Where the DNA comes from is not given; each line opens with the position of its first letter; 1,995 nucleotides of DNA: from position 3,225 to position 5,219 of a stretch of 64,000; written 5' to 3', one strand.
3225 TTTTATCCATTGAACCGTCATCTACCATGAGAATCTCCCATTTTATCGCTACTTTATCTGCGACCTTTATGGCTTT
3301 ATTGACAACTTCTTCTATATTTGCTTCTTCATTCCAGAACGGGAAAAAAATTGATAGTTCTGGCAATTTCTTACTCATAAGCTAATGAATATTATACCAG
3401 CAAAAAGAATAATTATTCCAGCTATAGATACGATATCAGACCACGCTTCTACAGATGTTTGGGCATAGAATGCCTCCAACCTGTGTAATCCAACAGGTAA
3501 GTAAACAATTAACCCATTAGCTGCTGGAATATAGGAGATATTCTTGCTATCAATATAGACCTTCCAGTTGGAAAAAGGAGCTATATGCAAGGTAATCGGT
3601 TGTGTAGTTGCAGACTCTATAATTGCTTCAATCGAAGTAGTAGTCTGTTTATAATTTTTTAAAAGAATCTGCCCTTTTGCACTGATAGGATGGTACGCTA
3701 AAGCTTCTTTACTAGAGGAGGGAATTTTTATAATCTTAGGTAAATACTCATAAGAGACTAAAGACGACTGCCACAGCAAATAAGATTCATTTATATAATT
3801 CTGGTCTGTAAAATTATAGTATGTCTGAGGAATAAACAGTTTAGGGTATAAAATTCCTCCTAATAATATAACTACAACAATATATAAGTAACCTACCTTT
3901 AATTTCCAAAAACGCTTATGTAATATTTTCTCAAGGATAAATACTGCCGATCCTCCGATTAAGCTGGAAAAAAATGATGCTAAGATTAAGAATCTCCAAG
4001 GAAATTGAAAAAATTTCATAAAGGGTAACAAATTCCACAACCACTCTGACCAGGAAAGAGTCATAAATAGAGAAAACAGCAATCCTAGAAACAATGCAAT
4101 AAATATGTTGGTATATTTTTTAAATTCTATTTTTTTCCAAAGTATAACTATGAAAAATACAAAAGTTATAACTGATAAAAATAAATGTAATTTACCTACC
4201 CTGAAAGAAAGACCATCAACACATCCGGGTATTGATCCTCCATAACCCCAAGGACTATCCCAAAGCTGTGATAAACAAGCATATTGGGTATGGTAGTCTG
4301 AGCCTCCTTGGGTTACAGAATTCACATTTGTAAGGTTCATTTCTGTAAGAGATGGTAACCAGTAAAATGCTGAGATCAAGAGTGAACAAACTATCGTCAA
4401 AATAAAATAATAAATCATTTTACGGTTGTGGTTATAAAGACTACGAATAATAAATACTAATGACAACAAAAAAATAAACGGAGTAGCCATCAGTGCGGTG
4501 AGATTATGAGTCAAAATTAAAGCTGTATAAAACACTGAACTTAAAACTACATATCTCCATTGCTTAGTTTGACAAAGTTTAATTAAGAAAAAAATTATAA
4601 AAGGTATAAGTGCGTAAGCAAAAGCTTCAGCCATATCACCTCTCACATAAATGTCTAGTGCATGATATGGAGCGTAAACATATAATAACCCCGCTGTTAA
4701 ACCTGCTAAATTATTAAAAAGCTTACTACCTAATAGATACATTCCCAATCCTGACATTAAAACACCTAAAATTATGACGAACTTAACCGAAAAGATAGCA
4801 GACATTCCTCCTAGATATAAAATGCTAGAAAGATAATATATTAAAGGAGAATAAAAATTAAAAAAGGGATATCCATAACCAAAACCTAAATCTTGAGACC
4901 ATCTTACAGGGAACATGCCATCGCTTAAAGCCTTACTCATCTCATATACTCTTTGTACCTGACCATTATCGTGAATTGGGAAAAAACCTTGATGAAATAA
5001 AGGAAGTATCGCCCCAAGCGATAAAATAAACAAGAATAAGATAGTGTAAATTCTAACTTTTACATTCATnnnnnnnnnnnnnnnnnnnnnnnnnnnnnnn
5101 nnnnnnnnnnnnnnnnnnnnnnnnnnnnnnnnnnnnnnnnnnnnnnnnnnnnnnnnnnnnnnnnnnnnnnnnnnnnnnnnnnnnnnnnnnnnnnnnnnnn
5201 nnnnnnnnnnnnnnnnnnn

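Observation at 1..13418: Dense envelope-glycosylation island: three GT2 plus Wzx-like flippase plus at least six GT-C-fold membrane glycosyltransferases in one strand block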

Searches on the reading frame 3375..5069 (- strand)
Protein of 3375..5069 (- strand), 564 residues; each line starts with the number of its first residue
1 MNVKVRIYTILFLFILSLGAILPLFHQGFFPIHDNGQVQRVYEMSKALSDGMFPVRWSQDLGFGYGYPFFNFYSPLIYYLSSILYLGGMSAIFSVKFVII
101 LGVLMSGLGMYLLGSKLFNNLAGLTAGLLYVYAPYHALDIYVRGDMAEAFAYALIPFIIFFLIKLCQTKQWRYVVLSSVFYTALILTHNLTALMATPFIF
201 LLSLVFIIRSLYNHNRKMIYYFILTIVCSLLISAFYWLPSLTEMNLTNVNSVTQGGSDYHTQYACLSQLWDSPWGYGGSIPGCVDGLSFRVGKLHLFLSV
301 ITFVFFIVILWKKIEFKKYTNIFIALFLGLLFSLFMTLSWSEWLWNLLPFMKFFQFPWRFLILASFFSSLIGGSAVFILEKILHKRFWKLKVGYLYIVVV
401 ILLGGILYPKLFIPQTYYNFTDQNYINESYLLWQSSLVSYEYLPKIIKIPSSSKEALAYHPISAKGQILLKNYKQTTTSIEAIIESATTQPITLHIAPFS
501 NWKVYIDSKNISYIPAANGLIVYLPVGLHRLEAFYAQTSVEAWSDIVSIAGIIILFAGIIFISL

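Call 4: search_protein_families(library=pfam, proteins=[window:3375-5069:-], max_evalue=0.01)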
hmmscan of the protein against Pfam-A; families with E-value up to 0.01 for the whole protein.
window:3375-5069:- (564 aa): 3 families
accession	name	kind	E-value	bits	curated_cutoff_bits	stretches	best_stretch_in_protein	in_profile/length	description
PF10131.15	PTPS_related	-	7.9e-11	41.6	26.4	1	70-408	1-306/621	6-pyruvoyl-tetrahydropterin synthase related domain; membrane protein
PF13231.12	PMT_2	-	3.2e-05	24.6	26.1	1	75-237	4-160/160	Dolichyl-phosphate-mannose-protein mannosyltransferase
PF11847.13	GT-C_AftD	-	0.0048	15.3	26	1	109-242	89-216/661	Alpha-(1->3)-arabinofuranosyltransferase, N-terminal GT-C domain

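Call 6: search_protein_families(library=ncbifam, proteins=[window:3375-5069:-], max_evalue=0.01)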
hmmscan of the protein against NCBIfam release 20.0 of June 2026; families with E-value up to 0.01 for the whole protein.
window:3375-5069:- (564 aa): 0 families

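Call 9: search_solved_structures(query=window:3375-5069:-, max_evalue=1)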
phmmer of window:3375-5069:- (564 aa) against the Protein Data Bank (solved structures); distinct sequences matched with E-value up to 1: 0.

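Call 31: find_homologous_proteins(query=window:3375-5069:-)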
Query window:3375-5069:- (564 aa): 1340 proteins with E <= 0.001 among 8000 candidates; the best 120 are listed.
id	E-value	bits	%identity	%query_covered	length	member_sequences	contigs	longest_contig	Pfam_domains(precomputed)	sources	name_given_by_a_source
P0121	0.0e+0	1244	100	100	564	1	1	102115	PF10131.16,PF13231.13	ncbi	-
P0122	1.8e-275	933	73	100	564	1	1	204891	PF10131.16,PF02516.21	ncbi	-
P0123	1.4e-174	600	49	95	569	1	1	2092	PF10131.16,PF13231.13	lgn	-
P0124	1.0e-169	584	47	97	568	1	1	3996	PF10131.16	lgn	-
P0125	1.2e-157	544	48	96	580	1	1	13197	PF10131.16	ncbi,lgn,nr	ncbi:MAG TPA: 6-pyruvoyl-tetrahydropterin synthase-related protein [Patescibacteria group bacterium]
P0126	1.7e-157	544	45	99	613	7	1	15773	PF10131.16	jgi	-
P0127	2.7e-147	510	45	94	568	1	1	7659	PF10131.16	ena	-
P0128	1.5e-145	504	45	98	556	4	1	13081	PF10131.16,PF09586.17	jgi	-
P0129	4.8e-145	503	44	96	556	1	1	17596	PF10131.16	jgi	jgi:uncharacterized membrane protein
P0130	3.5e-144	500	44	98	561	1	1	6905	PF10131.16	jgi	jgi:4-amino-4-deoxy-L-arabinose transferase-like glycosyltransferase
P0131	8.2e-144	499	42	99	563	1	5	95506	PF10131.16,PF13231.13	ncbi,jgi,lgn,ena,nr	ncbi:MAG TPA: 6-pyruvoyl-tetrahydropterin synthase-related protein [Patescibacteria group bacterium]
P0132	1.2e-143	498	44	98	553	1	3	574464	PF10131.16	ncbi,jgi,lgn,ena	-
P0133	1.8e-143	497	44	99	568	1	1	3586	PF10131.16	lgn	-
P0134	2.2e-143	497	46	95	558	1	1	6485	PF10131.16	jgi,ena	-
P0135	3.0e-143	497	43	98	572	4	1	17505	PF10131.16,PF13231.13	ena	-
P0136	8.9e-143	495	42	99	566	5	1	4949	PF10131.16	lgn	-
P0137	2.4e-142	494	43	98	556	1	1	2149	PF10131.16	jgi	-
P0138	4.7e-142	493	44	95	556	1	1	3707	PF10131.16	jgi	-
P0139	6.9e-142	492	44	98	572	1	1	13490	PF10131.16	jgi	-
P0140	7.2e-142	492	43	98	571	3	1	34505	PF10131.16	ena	-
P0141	7.3e-142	492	45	98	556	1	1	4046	PF10131.16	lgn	-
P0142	7.5e-142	492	42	98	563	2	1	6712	PF10131.16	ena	-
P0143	8.9e-142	492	44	98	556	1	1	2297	PF10131.16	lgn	-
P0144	1.0e-141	492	42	99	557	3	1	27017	PF10131.16,PF13231.13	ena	-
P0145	1.9e-141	491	44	98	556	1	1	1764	PF10131.16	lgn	-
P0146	1.9e-141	491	44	98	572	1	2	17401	PF10131.16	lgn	-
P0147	3.1e-141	490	45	98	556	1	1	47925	PF10131.16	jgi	jgi:uncharacterized membrane protein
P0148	3.9e-141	490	43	99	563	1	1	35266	PF10131.16,PF13231.13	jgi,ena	-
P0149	4.9e-141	489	43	99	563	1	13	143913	PF10131.16,PF13231.13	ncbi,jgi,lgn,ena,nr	ncbi:MAG TPA: 6-pyruvoyl-tetrahydropterin synthase-related protein [Patescibacteria group bacterium]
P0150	5.7e-141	489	42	98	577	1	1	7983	PF10131.16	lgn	-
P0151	6.1e-141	489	42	98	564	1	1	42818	PF10131.16,PF09586.17,PF13231.13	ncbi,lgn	-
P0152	8.4e-141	489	43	98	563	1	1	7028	PF10131.16,PF09586.17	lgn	-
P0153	1.1e-140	488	42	99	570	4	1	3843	PF10131.16,PF09586.17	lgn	-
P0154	1.3e-140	488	43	98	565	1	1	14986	PF10131.16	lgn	-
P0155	1.9e-140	487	44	97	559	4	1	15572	PF10131.16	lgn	-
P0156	5.0e-140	486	44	96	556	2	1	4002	PF10131.16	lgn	-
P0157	7.2e-140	486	44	98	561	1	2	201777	PF10131.16,PF09586.17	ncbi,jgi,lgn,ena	-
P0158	7.8e-140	485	42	99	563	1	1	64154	PF10131.16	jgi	-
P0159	8.1e-140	485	44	95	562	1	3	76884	PF10131.16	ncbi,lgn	-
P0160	1.0e-139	485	43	94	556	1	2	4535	PF10131.16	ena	-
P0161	1.0e-139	485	45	96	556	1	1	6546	PF10131.16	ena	-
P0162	1.2e-139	485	44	98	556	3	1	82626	PF10131.16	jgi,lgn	jgi:uncharacterized membrane protein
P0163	1.3e-139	485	42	99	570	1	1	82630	PF10131.16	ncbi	-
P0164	5.8e-139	483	44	96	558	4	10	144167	PF10131.16,PF13231.13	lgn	-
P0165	7.5e-139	482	42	99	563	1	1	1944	PF10131.16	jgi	jgi:uncharacterized membrane protein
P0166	8.1e-139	482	42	98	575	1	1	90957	PF10131.16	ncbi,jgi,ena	jgi:hypothetical protein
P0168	1.6e-138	481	42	96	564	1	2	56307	PF10131.16,PF13231.13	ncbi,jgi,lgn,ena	-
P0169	2.0e-138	481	43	99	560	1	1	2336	PF10131.16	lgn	-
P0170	2.2e-138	481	43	99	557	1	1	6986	PF10131.16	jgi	jgi:uncharacterized membrane protein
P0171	2.2e-138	481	40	99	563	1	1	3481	PF10131.16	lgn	-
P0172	2.4e-138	481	44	93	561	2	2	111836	PF10131.16,PF09586.17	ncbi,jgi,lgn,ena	-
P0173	3.1e-138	480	41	99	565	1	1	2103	PF10131.16,PF09586.17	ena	-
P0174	3.8e-138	480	42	96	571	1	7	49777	PF10131.16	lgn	-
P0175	5.2e-138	479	42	99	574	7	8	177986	PF10131.16,PF09586.17,PF13231.13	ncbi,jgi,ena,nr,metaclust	ncbi:MAG: hypothetical protein A2860_03970 [Candidatus Levybacteria bacterium RIFCSPHIGHO2_01_FULL_3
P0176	5.5e-138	479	42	99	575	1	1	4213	PF10131.16,PF13231.13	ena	-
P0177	5.6e-138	479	43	98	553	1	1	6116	PF10131.16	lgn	-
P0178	7.0e-138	479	41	99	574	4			PF10131.16,PF13231.13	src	-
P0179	7.7e-138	479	42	98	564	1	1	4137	PF10131.16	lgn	-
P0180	9.5e-138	479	42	98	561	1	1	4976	PF10131.16,PF02516.21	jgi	jgi:uncharacterized membrane protein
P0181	1.9e-137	478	43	97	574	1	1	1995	PF10131.16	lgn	-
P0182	2.2e-137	477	41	99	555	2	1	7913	PF10131.16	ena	-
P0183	2.4e-137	477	42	99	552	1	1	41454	PF10131.16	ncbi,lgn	-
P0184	4.1e-137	476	41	99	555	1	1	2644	PF10131.16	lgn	-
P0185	6.3e-137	476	43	99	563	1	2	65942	PF10131.16,PF13231.13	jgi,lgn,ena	-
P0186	6.9e-137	476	42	99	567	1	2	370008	PF10131.16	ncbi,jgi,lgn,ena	-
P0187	7.6e-137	476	42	98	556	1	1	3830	PF10131.16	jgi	jgi:uncharacterized membrane protein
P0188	7.6e-137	476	42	97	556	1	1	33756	PF10131.16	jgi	jgi:uncharacterized membrane protein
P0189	7.9e-137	476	44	93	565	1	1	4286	PF10131.16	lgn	-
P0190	8.9e-137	475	41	99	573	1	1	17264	PF10131.16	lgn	-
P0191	1.2e-136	475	41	99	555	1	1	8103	PF10131.16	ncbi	-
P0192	1.2e-136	475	41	99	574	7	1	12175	PF10131.16,PF13231.13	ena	-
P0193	1.3e-136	475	41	100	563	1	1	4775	PF10131.16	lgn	-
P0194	3.3e-136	473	44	98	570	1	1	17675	PF10131.16,PF13231.13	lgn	-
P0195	5.9e-136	473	42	99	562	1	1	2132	PF10131.16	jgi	jgi:hypothetical protein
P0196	6.5e-136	472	43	98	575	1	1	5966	PF10131.16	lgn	-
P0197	8.2e-136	472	41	98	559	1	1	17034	PF10131.16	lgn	-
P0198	9.5e-136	472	42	99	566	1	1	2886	PF10131.16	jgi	jgi:hypothetical protein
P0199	1.0e-135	472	42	96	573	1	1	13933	PF10131.16,PF13231.13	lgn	-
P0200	1.2e-135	472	41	99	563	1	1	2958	PF10131.16,PF13231.13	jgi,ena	-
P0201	1.4e-135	471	41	96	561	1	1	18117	PF10131.16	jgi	jgi:uncharacterized membrane protein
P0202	1.8e-135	471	41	96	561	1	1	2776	PF10131.16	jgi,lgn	-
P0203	1.8e-135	471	43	95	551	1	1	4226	PF10131.16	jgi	jgi:uncharacterized membrane protein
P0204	2.2e-135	471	42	99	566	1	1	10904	PF10131.16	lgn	-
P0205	2.2e-135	471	42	98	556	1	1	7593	PF10131.16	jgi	jgi:uncharacterized membrane protein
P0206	2.6e-135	470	41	95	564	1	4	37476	PF10131.16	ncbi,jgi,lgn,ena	ncbi:MAG: 6-pyruvoyl-tetrahydropterin synthase-related protein [Candidatus Levyibacteriota bacterium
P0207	2.8e-135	470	42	98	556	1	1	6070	PF10131.16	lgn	-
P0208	2.9e-135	470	43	99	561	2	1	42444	PF10131.16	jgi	jgi:uncharacterized membrane protein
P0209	3.0e-135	470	41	99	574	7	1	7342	PF10131.16,PF13231.13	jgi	-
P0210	3.3e-135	470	42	98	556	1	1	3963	PF10131.16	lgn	-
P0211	3.3e-135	470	43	94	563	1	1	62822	PF10131.16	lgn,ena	-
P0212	3.4e-135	470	42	99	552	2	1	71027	PF10131.16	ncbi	-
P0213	3.8e-135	470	41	99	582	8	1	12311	PF10131.16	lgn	-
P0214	4.4e-135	470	41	99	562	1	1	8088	PF10131.16,PF09586.17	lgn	-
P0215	7.9e-135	469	41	98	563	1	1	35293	PF10131.16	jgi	jgi:4-amino-4-deoxy-L-arabinose transferase-like glycosyltransferase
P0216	8.1e-135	469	43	98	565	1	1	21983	PF10131.16,PF13231.13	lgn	-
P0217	8.6e-135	469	43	98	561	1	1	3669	PF10131.16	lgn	-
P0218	9.0e-135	469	43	100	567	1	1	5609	PF10131.16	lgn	-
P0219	9.3e-135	469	41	99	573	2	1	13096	PF10131.16,PF13231.13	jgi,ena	-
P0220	1.4e-134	468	41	99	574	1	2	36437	PF10131.16,PF13231.13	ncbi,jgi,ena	-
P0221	1.6e-134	468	39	99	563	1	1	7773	PF10131.16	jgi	jgi:uncharacterized membrane protein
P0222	1.7e-134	468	41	96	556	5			PF10131.16,PF09586.17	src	-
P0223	1.7e-134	468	43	99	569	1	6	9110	PF10131.16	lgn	-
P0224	1.9e-134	468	42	100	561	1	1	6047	PF10131.16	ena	-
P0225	1.9e-134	468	42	95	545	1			PF10131.16,PF13231.13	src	-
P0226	2.0e-134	468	43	94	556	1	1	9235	PF10131.16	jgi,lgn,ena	-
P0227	2.1e-134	467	41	99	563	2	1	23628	PF10131.16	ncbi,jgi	-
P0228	2.5e-134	467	42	94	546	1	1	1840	PF10131.16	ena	-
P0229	3.2e-134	467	42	97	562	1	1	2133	PF10131.16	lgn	-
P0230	5.0e-134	466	42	94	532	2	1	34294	PF10131.16,PF13231.13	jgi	jgi:hypothetical protein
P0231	8.1e-134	466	47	77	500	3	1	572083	PF10131.16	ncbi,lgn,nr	ncbi:YfhO family protein [Patescibacteria group bacterium]|nr:YfhO family protein [Patescibacteria g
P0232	9.5e-134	465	43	98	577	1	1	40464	PF10131.16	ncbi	-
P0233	1.1e-133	465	42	98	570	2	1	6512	PF10131.16,PF09586.17,PF13231.13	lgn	-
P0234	1.4e-133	465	43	96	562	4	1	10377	PF10131.16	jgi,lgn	jgi:hypothetical protein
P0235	1.5e-133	465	39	99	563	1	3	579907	PF10131.16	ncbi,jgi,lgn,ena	ncbi:MAG: 6-pyruvoyl-tetrahydropterin synthase-related protein [Candidatus Levyibacteriota bacterium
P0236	3.3e-133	464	42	94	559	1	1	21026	PF10131.16,PF13231.13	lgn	-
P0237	5.9e-133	463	44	99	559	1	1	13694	PF10131.16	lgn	-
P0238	6.1e-133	463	41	100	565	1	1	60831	PF10131.16,PF09586.17,PF13231.13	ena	-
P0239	1.0e-132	462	41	100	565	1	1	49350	PF10131.16,PF09586.17,PF13231.13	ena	-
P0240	1.2e-132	462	41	100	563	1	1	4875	PF10131.16,PF13231.13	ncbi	-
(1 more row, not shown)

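Call 35: search_solved_structures(query=A2, max_evalue=1)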
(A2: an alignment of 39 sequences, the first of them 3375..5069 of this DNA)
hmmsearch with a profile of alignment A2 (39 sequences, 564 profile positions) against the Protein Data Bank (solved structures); distinct sequences matched with E-value up to 1: 1.
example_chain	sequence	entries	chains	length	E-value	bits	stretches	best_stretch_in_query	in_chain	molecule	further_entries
8fg6_B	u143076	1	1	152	0.63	11.7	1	474-540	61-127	C104.1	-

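Call 41: find_encoding_contigs(protein=P0132, flank=10000, max_places=1)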
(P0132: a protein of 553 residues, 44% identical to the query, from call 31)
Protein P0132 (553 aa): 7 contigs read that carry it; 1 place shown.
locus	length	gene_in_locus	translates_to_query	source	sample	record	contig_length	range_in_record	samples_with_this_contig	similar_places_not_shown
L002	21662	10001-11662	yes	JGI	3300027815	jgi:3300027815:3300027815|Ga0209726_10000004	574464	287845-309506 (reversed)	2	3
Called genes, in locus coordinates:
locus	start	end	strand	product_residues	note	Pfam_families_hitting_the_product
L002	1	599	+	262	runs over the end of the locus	PF03372:Exo_endo_phos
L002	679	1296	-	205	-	PF00730:HhH-GPD, PF00633:HHH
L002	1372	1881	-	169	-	PF06210:DUF1003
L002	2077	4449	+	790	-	PF02190:LON_substr_bdg, PF00004:AAA, PF07728:AAA_5, PF22667:Lon_lid, PF05362:Lon_C, PF13541:ChlI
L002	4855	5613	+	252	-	PF00535:Glycos_transf_2, PF10111:Glyco_tranf_2_2 (faint)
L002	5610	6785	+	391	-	PF26314:MptA_B_family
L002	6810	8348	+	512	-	PF02366:PMT (weak), PF13231:PMT_2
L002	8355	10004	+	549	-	PF10131:PTPS_related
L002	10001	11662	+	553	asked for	PF10131:PTPS_related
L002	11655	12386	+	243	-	PF00535:Glycos_transf_2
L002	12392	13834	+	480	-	PF01943:Polysacc_synt, PF13440:Polysacc_synt_3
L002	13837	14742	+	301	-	PF00535:Glycos_transf_2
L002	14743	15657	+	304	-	PF00535:Glycos_transf_2, PF13641:Glyco_tranf_2_3, PF13632:Glyco_trans_2_3 (faint)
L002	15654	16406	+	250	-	PF00535:Glycos_transf_2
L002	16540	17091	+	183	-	PF20803:PaaX_M, PF09827:CRISPR_Cas2 (weak)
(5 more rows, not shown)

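Call 42: find_encoding_contigs(protein=P0235, flank=10000, max_places=1)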
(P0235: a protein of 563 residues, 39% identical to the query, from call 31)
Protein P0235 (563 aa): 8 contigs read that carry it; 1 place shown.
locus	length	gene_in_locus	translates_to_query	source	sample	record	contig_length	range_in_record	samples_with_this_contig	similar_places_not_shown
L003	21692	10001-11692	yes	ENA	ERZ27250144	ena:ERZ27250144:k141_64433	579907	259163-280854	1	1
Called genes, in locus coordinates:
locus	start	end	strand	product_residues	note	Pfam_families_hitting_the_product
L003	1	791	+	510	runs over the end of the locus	PF00083:Sugar_tr, PF07690:MFS_1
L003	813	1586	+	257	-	PF00535:Glycos_transf_2, PF10111:Glyco_tranf_2_2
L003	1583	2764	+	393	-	PF26314:MptA_B_family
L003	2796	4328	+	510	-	PF13231:PMT_2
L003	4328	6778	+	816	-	PF09586:YfhO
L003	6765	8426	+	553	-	-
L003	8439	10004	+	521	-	PF10131:PTPS_related (weak)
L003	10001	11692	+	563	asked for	PF10131:PTPS_related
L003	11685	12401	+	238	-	PF00535:Glycos_transf_2, PF10111:Glyco_tranf_2_2, PF13641:Glyco_tranf_2_3 (weak)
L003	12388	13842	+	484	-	PF01943:Polysacc_synt, PF13440:Polysacc_synt_3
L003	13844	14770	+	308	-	PF00535:Glycos_transf_2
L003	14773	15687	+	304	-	PF00535:Glycos_transf_2, PF13641:Glyco_tranf_2_3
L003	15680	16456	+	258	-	PF00535:Glycos_transf_2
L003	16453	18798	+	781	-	PF09586:YfhO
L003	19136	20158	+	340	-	PF00534:Glycos_transf_1, PF13692:Glyco_trans_1_4, PF13524:Glyco_trans_1_2 (faint)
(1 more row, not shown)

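Call 43: predict_structure(alignment_id=A2)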
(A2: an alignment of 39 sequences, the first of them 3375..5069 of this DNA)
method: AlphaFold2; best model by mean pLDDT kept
length: 564 residues; sequences in the alignment: 39
mean_pLDDT: 85.1   pTM: 0.89
mean pLDDT of the five models: 85.1, 85.0, 82.9, 82.8, 81.5
residues with pLDDT >= 90: 277; 70-90: 212; 50-70: 57; < 50: 18
segments of 3 or more residues with pLDDT < 50: 140-142, 273-279, 284-288
pLDDT, mean of each block of 10 residues (from residue 1): 62 77 83 77 94 89 85 88 96 92 92 93 89 71 68 96 96 97 91 91 96 95 97 93 73 60 76 45 52 80 88 82 94 92 88 80 92 90 72 73 70 76 92 87 84 87 89 92 95 89 94 93 96 92 95 94 73
secondary structure, 60 per line:
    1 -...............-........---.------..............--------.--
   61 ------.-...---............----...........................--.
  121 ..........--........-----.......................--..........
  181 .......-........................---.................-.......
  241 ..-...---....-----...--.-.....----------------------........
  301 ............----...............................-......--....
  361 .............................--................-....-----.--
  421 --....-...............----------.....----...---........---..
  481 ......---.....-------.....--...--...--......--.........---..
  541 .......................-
elements in order: H2-16 H18-25 H36-49 H75-86 H91-117 H120-130 H133-140 H146-168 H171-187 H189-212 H216-232 H234-242 H250-253 H266-270 H293-312 H317-337 H339-347 H349-354 H357-389 H392-407 H409-412 H423-426 H428-442 H453-457 E462-464 E468-475 E479-486 E490-494 E502-506 E509-511 E514-516 E519-524 E527-535 H539-563
